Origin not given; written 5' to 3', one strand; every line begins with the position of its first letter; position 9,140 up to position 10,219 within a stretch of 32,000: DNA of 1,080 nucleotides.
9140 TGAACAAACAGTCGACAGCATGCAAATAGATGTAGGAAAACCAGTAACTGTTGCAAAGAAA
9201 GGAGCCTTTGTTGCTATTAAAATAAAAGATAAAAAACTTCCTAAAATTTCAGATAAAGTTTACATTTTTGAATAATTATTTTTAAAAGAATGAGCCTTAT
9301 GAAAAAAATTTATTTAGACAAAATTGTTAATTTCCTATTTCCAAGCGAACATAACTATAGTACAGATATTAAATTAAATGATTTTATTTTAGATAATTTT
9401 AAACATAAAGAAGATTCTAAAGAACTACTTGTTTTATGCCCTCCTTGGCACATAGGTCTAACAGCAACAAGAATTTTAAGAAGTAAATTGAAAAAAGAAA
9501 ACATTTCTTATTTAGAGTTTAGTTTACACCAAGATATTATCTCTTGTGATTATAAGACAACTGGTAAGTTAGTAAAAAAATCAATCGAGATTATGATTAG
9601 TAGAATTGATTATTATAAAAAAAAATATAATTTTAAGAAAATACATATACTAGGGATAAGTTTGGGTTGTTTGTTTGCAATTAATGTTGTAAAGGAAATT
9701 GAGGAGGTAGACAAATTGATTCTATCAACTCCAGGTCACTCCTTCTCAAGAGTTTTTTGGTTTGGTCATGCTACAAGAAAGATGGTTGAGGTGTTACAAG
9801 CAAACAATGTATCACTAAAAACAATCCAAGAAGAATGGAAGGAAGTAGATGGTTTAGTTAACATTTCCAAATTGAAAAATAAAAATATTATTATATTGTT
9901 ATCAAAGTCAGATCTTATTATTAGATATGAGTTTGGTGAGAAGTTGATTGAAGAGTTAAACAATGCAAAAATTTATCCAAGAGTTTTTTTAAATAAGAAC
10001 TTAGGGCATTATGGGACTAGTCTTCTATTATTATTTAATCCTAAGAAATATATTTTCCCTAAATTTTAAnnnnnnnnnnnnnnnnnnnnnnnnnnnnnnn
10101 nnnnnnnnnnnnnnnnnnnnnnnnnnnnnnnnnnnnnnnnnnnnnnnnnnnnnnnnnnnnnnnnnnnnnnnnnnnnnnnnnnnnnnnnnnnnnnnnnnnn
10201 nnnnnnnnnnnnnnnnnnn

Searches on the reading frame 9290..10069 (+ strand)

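Call 5: search_protein_families(library=pfam, max_evalue=0.01, proteins=[window:9290-10069:+])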
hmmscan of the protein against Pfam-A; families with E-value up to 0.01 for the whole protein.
window:9290-10069:+ (259 aa): 1 family
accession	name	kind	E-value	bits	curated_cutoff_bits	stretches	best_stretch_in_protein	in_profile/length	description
PF12146.15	Hydrolase_4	-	0.0025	17.6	27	0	106-154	66-115/239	Serine aminopeptidase, S33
